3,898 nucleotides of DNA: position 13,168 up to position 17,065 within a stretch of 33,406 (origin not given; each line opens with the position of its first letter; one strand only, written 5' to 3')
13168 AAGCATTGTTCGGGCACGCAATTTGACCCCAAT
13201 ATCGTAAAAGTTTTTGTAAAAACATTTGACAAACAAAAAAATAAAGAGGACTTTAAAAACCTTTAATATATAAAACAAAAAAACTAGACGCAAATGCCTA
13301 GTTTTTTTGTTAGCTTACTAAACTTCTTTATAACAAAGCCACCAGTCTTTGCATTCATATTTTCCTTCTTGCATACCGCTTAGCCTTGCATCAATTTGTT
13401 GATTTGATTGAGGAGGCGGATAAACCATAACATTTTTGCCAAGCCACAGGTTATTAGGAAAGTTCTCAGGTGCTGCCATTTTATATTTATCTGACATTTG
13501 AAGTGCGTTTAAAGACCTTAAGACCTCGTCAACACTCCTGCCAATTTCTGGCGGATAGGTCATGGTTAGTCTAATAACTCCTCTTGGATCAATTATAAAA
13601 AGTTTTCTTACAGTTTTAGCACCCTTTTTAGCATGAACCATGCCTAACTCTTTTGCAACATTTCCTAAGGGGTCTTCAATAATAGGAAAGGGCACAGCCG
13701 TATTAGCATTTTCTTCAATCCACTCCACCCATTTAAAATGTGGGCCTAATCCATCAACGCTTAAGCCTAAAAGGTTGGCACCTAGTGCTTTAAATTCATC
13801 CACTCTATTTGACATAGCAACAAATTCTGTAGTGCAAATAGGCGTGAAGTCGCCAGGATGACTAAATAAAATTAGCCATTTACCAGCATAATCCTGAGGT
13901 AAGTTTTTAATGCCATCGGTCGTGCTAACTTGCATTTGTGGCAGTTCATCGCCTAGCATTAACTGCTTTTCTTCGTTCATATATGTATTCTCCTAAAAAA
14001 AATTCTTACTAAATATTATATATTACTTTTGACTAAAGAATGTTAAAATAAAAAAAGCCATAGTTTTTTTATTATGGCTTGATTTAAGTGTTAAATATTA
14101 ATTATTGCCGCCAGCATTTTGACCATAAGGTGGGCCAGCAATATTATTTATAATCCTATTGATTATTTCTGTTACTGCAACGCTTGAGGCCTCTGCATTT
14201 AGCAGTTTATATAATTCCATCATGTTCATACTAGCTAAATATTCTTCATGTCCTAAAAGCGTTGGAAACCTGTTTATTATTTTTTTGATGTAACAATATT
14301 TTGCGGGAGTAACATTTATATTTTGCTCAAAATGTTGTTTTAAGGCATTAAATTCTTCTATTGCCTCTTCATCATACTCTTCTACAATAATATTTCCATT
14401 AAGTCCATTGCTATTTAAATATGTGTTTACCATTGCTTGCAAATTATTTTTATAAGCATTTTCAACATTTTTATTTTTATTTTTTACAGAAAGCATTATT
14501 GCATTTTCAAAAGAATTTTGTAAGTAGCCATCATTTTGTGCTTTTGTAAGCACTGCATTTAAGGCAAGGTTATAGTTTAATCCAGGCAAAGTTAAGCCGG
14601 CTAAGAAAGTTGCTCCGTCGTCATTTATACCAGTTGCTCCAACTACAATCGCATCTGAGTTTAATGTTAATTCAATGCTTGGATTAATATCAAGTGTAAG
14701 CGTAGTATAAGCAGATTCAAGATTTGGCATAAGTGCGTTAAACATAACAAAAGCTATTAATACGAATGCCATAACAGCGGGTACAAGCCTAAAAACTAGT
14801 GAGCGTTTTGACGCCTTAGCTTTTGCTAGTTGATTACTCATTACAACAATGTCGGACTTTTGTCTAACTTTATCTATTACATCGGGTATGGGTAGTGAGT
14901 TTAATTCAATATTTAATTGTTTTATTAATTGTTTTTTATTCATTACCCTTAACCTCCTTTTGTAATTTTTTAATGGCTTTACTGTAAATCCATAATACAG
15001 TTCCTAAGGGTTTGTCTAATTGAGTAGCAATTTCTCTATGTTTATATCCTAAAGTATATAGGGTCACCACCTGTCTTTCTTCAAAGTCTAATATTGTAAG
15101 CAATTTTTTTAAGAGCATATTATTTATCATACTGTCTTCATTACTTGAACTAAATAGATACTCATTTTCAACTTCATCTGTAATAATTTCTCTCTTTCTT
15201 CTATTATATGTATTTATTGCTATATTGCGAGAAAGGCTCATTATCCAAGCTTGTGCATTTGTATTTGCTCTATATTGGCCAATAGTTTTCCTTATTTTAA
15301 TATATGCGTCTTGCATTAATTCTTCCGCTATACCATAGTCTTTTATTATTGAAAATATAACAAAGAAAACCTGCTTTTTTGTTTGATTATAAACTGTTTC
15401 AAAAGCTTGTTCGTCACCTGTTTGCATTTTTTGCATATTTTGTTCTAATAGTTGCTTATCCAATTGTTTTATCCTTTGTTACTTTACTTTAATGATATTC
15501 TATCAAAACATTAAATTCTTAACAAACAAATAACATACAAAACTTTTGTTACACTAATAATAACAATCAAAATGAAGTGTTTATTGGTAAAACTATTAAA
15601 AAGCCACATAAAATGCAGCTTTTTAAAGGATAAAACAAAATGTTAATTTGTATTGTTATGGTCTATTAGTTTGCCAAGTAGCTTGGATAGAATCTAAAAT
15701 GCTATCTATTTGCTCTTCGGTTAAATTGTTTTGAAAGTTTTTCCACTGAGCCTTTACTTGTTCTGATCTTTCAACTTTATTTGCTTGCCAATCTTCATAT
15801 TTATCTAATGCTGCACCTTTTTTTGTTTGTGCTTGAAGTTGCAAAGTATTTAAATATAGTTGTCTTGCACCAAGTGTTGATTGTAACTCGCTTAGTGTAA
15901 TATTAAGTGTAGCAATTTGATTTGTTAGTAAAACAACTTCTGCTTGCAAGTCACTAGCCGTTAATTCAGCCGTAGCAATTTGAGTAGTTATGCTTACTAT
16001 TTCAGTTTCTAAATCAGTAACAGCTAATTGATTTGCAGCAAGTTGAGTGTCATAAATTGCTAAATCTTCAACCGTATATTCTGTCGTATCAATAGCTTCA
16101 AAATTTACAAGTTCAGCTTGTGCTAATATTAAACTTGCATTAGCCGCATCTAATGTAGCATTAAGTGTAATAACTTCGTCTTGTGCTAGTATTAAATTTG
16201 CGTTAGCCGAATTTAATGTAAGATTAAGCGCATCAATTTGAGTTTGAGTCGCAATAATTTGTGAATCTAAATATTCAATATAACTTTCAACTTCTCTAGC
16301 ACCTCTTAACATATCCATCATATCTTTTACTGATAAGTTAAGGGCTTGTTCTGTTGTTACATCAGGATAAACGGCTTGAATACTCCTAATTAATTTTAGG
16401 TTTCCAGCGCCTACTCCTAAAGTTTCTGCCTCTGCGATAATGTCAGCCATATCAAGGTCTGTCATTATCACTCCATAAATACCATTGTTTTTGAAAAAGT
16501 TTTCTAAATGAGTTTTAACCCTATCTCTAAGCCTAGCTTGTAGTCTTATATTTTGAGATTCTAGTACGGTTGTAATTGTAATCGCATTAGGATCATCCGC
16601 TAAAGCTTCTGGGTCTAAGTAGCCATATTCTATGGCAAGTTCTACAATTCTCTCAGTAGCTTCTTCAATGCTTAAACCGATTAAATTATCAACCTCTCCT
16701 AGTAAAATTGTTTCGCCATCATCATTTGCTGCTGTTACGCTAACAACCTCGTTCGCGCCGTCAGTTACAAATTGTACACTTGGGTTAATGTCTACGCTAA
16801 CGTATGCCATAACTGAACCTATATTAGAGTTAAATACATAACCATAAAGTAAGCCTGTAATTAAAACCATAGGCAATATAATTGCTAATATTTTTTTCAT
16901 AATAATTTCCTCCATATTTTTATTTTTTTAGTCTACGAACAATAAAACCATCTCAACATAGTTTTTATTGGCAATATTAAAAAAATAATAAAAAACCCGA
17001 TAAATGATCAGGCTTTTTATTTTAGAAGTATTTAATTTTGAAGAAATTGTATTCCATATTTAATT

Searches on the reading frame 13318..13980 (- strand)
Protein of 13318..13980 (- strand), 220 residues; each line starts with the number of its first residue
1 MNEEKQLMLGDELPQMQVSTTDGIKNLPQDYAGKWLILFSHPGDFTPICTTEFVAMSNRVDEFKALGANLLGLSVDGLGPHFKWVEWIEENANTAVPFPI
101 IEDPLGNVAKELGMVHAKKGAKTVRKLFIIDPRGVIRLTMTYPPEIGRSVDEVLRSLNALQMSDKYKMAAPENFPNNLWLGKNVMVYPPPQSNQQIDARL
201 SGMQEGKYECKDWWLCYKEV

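Call 57: search_protein_families(library=pfam, proteins=[window:13318-13980:-], max_evalue=0.00001)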
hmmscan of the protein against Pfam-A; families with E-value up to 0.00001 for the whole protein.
window:13318-13980:- (220 aa): 2 families
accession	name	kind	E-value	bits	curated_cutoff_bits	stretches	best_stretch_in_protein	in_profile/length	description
PF00578.27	AhpC-TSA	-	1e-28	100.2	26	1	10-137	2-122/124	AhpC/TSA family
PF08534.16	Redoxin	-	2.1e-13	50.7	26.6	1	10-139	3-131/148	Redoxin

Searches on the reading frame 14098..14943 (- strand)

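Call 57: search_protein_families(library=pfam, proteins=[window:14098-14943:-], max_evalue=0.00001)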
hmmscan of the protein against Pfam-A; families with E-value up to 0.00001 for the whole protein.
window:14098-14943:- (281 aa): 1 family
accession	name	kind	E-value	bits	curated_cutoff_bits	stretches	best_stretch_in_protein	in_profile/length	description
PF23750.1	RsgI_M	-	1.3e-22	81.3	25.3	1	79-199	1-119/133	Anti-sigma factor RsgI-like central domain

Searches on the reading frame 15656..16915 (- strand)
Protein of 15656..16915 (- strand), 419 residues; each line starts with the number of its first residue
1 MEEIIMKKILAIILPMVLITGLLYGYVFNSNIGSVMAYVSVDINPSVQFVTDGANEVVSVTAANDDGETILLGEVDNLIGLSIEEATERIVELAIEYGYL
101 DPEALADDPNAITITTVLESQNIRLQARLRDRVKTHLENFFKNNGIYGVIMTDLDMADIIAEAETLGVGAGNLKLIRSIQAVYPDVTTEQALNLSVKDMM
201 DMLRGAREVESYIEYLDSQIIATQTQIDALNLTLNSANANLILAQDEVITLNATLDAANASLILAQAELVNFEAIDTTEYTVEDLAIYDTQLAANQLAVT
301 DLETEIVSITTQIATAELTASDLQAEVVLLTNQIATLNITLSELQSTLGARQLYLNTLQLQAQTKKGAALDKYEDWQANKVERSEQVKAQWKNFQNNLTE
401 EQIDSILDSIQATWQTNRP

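Call 57: search_protein_families(library=pfam, proteins=[window:15656-16915:-], max_evalue=0.00001)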
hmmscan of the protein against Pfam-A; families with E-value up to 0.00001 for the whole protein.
window:15656-16915:- (419 aa): 1 family
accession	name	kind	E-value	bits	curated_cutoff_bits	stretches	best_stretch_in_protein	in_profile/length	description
PF23750.1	RsgI_M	-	9.4e-22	78.5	25.3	1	37-176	2-131/133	Anti-sigma factor RsgI-like central domain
